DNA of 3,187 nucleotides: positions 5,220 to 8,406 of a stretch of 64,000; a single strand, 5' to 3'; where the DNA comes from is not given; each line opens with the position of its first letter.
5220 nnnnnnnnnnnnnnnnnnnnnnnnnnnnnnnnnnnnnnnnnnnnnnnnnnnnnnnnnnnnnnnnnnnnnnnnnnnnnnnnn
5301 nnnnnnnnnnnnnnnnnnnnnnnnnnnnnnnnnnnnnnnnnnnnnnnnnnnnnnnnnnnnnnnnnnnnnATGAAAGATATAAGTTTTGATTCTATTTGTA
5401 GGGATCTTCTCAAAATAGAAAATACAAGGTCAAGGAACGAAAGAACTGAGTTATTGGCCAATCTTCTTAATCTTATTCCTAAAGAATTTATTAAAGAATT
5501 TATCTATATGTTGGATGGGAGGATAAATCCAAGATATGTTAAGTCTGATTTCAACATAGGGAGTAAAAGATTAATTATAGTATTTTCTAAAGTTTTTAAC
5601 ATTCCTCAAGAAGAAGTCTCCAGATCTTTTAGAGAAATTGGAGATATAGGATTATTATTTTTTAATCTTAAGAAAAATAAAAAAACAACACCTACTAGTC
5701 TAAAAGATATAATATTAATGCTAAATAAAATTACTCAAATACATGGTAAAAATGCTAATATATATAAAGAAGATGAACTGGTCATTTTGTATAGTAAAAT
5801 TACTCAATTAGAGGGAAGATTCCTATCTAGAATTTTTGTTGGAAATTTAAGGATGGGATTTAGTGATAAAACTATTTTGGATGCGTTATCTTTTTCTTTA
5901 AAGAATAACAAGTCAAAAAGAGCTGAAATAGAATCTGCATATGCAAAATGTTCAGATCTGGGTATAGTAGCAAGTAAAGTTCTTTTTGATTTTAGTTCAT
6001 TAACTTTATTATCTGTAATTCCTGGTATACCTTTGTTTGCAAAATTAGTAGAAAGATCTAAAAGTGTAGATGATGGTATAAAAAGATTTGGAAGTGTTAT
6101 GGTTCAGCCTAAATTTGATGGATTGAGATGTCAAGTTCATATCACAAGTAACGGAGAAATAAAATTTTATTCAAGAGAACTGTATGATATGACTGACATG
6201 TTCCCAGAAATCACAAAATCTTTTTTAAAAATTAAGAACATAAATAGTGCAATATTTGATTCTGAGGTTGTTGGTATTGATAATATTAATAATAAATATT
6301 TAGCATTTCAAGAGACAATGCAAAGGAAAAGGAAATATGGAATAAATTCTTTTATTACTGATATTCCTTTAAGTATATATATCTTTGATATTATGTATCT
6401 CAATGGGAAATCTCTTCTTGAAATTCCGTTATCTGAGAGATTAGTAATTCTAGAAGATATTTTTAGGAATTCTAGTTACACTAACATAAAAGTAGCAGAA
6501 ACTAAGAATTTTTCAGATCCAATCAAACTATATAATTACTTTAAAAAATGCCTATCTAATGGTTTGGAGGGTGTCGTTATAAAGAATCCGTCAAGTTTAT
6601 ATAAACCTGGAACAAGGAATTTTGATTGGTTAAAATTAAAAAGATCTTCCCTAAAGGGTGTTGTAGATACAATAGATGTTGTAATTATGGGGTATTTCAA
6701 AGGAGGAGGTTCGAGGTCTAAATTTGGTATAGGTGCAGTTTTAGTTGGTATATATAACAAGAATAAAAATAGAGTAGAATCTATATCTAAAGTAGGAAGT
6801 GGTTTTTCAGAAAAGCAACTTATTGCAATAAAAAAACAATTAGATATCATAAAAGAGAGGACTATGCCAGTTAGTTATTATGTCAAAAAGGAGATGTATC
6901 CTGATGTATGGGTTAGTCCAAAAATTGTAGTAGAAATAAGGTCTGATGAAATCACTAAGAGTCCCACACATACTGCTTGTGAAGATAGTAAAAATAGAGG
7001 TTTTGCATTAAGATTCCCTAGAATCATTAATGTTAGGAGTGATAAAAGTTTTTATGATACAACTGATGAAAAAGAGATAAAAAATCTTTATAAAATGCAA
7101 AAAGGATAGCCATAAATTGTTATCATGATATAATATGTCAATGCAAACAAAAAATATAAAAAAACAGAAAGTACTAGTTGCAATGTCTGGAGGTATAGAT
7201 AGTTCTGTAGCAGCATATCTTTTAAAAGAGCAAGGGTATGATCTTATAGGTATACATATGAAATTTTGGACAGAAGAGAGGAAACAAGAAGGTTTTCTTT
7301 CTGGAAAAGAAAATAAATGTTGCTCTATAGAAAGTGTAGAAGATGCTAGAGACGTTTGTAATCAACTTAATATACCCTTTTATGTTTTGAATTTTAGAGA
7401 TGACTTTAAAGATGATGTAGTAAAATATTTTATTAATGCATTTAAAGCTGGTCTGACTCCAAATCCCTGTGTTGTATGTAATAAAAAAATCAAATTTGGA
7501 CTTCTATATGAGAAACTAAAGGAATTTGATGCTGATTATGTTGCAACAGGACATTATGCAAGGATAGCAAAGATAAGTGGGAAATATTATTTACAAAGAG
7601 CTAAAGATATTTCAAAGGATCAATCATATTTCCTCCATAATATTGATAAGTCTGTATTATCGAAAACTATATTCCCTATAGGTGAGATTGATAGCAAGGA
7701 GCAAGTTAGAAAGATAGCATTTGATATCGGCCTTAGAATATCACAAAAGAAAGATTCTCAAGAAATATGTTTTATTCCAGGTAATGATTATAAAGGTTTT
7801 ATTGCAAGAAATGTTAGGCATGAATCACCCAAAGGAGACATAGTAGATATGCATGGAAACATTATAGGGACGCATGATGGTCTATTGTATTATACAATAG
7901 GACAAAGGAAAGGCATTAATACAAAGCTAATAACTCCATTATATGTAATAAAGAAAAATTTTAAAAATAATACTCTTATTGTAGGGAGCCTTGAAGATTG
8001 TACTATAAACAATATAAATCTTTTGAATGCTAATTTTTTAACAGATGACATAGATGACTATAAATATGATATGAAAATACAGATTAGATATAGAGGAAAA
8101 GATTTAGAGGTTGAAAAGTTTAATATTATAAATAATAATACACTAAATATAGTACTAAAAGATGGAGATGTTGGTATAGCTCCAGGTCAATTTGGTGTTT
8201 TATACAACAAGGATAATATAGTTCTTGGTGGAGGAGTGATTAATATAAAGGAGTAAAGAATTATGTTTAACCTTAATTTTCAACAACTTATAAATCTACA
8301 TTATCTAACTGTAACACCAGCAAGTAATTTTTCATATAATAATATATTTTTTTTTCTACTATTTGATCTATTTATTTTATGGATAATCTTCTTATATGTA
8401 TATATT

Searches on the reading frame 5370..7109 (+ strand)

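Call 18: search_protein_families(library=pfam, proteins=[window:5370-7109:+], max_evalue=0.01)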
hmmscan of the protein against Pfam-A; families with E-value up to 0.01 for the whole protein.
window:5370-7109:+ (579 aa): 5 families
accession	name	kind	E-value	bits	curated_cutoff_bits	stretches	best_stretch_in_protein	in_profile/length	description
PF01068.26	DNA_ligase_A_M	-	2.7e-49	168.1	26.2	1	226-424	3-204/204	ATP dependent DNA ligase domain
PF04675.19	DNA_ligase_A_N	-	4.6e-28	99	24.6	1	6-174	2-174/174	DNA ligase N terminus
PF04679.21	DNA_ligase_A_C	-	1.9e-21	76.7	27.5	1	453-559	4-94/94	ATP dependent DNA ligase C terminal region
PF01331.24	mRNA_cap_enzyme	-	0.00014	22.2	29.6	0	244-373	19-129/194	mRNA capping enzyme, catalytic domain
PF09414.15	RNA_ligase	-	0.0065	17.1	27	0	242-423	2-170/171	RNA ligase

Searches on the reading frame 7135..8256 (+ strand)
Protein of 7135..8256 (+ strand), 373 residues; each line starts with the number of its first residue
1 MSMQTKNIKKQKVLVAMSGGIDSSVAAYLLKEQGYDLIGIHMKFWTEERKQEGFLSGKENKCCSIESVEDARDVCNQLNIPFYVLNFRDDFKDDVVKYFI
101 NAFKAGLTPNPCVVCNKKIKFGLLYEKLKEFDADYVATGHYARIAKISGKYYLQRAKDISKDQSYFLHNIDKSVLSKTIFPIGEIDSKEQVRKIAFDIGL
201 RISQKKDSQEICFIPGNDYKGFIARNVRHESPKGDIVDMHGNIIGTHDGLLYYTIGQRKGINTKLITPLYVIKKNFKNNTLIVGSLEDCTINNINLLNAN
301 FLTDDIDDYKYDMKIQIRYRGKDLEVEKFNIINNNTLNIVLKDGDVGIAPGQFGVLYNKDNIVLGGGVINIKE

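Call 18: search_protein_families(library=pfam, proteins=[window:7135-8256:+], max_evalue=0.01)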
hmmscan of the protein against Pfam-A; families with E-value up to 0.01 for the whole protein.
window:7135-8256:+ (373 aa): 8 families
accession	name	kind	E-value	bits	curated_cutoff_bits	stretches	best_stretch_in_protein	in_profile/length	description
PF03054.22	tRNA_Me_trans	-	3.4e-79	265.6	20.6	1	11-215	1-201/202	tRNA methyl transferase HUP domain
PF20259.3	tRNA_Me_trans_M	-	1.6e-18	66.5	27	1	221-285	2-66/66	tRNA methyl transferase PRC-barrel domain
PF20258.4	tRNA_Me_trans_C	-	2.3e-13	50.7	20.6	1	295-369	5-77/77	Aminomethyltransferase beta-barrel domain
PF02568.20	ThiI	-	5.7e-05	23.2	20.5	1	11-46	4-41/197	Thiamine biosynthesis protein (ThiI)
PF02540.23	NAD_synthase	-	0.00038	20.1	21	1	7-87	15-81/242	NAD synthase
PF06508.19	QueC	-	0.00084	19.3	22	1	12-49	1-38/210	Queuosine biosynthesis protein QueC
PF01171.26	ATP_bind_3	-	0.0026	18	27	0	12-89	1-68/182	PP-loop family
PF00764.25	Arginosuc_synth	-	0.0055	17.2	27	0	12-64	1-53/162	Arginosuccinate synthase N-terminal HUP domain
